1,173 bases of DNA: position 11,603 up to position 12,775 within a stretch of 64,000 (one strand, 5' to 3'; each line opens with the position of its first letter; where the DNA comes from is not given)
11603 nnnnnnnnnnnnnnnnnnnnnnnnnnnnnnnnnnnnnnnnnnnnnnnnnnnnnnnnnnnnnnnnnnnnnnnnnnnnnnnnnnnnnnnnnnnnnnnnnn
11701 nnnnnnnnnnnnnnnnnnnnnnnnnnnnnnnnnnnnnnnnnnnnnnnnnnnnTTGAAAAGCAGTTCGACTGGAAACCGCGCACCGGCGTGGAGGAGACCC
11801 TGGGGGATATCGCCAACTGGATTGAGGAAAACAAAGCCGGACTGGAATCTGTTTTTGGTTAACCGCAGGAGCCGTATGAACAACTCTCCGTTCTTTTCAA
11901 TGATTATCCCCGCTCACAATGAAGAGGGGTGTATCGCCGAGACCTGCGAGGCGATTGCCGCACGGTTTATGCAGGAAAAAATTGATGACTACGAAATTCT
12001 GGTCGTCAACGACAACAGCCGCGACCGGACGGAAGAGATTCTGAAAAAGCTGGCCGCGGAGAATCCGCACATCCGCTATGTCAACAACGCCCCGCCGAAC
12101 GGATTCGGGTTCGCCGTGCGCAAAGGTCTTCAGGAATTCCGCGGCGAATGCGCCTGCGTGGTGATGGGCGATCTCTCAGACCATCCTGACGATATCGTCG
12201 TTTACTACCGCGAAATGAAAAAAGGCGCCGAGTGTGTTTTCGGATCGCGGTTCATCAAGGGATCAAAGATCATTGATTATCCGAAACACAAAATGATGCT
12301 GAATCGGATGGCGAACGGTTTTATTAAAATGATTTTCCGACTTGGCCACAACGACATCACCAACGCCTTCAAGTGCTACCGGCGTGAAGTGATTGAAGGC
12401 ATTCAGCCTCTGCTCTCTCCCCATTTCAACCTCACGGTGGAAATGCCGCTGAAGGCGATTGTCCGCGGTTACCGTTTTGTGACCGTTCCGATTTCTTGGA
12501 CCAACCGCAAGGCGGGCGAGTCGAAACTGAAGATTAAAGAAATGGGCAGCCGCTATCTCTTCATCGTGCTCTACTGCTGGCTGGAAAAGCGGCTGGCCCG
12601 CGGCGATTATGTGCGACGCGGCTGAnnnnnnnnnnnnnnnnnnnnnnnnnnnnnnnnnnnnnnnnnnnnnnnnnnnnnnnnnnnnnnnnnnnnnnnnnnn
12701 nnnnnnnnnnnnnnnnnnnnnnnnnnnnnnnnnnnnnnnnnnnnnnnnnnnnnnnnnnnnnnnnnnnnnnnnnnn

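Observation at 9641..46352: Modular lipid-linked glycosylation locus: five GT-C-like proteins, four next to a GT2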

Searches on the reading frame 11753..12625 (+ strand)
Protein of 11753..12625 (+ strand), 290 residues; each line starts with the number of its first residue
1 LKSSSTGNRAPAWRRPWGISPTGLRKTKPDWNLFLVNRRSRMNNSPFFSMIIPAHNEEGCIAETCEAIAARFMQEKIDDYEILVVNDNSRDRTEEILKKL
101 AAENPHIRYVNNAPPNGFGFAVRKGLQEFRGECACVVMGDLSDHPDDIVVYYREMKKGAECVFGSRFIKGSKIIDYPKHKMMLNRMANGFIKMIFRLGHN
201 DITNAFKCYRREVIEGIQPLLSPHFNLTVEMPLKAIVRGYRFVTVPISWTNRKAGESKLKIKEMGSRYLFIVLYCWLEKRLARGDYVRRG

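Call 3: search_protein_families(library=pfam, proteins=[window:11753-12625:+])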
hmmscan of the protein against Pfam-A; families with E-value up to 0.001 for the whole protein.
window:11753-12625:+ (290 aa): 3 families
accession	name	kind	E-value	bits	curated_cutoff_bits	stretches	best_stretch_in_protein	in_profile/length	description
PF00535.33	Glycos_transf_2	-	1.2e-26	94.1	23.3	1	49-215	1-165/168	Glycosyl transferase family 2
PF13641.12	Glyco_tranf_2_3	-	2.2e-05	25.1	27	1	48-165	3-122/230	Glycosyltransferase like family 2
PF10111.15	Glyco_tranf_2_2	-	7.8e-05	22.7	27.3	1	49-122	1-71/276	Glycosyltransferase like family 2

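Call 9: search_protein_families(library=ncbifam, max_evalue=0.01, proteins=[window:11753-12625:+])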
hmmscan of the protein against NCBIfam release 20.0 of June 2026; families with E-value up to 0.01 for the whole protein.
window:11753-12625:+ (290 aa): 20 families
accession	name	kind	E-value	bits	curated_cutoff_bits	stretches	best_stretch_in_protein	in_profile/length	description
NF047588.1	GlcsyltransPgfSStrep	equivalog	9.8e-20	71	500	1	49-263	4-209/308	glycosyltransferase PgfS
NF041391.1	DPhHxTase_Halo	equivalog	2.6e-15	56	375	1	55-266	4-199/213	dolichyl-phosphate hexose transferase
TIGR04182.1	glyco_TIGR04182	equivalog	3.8e-15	56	325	1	50-262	4-204/293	S-layer glycoprotein N-glycosyltransferase AglJ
TIGR03937.1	PgaC_IcaA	equivalog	3.5e-13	49.3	422.3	1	39-140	38-135/407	poly-beta-1,6-N-acetyl-D-glucosamine synthase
NF007986.1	PRK10714.1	equivalog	2.1e-11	43.4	529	1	49-262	9-213/316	undecaprenyl-phosphate 4-deoxy-4-formamido-L-arabinose transferase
NF007482.0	PRK10073.1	equivalog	3.9e-09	36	423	1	42-135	2-90/334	glycosyltransferase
NF050050.1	ProtGlycPglI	equivalog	5.5e-09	35.8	500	1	46-172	2-125/306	GalNAc(5)-diNAcBac-PP-undecaprenol beta-1,3-glucosyltransferase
NF010496.0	PRK13915.1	equivalog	1e-08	34.6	262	1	40-149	25-135/307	glucosyl-3-phosphoglycerate synthase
NF038302.1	EPS_HpsE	equivalog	3.3e-08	32.9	300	1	48-144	3-100/307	hormogonium polysaccharide biosynthesis glycosyltransferase HpsE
NF047683.1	TeichurnBiosyTuaG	equivalog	1e-07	31.9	400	1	43-145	3-101/252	teichuronic acid biosynthesis protein TuaG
NF041875.1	EPS_EpsD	equivalog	1.2e-06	28.1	370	1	49-186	2-139/325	exopolysaccharide biosynthesis glycosyltransferase EpsD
TIGR04283.1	glyco_like_mftF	equivalog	7.1e-06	25.8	182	1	49-103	2-52/221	TIGR04283 family arsenosugar biosynthesis glycosyltransferase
NF053846.1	glyco_with_XrtP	equivalog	9.1e-06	24.6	520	1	49-116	44-106/440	XrtP-associated glycosyltransferase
NF041865.1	EpsU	equivalog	9.9e-06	24.8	700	1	44-127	37-115/394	exopolysaccharide biosynthesis GT2 family glycosyltransferase EpsU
NF058614.1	PPMAGASynPpgS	equivalog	1.3e-05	24.7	370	1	50-218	4-166/226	polyprenyl-phospho-N-acetylgalactosaminyl synthase PpgS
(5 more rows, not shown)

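Call 75: search_solved_structures(query=window:11876-12625:+, max_evalue=0.001)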
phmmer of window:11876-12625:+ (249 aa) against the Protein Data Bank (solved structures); distinct sequences matched with E-value up to 0.001: 13.
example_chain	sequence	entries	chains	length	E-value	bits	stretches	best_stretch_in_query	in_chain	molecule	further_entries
5mlz_A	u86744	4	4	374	9.2e-22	80.8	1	7-224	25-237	Dolichol monophosphate mannose synthase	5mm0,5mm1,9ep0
2z87_A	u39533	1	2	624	3.5e-10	42.8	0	4-118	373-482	Chondroitin synthase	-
2z86_A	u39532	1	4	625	3.5e-10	42.8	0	4-118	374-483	Chondroitin synthase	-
9hwj_A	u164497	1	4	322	2.7e-09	39.9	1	8-223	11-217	Undecaprenyl-phosphate 4-deoxy-4-formamido-L-arabinose transferase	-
5eke_A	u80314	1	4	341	3.7e-07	32.9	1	7-129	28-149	Uncharacterized glycosyltransferase sll0501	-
5ekp_C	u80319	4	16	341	3.8e-07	32.9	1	7-129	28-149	Uncharacterized glycosyltransferase sll0501 | Glycosyltransferase sll0501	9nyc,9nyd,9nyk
9nye_A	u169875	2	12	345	3.9e-07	32.8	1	7-129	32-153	Glycosyltransferase sll0501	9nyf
3bcv_A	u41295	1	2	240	2.7e-06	30.1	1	4-106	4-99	Putative glycosyltransferase protein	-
9bhc_C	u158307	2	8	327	5.3e-06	29.1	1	7-223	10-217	Undecaprenyl-phosphate 4-deoxy-4-formamido-L-arabinose transferase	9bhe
8vxh_A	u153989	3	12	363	7.1e-06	28.7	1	7-223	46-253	Undecaprenyl-phosphate 4-deoxy-4-formamido-L-arabinose transferase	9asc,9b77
6p61_A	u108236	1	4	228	0.0001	24.9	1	1-103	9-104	Glycosyltransferase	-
9omm_A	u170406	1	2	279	0.00089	21.8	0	8-134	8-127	Glycosyltransferase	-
9omj_A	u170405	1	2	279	0.00099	21.7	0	8-134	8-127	Glycosyltransferase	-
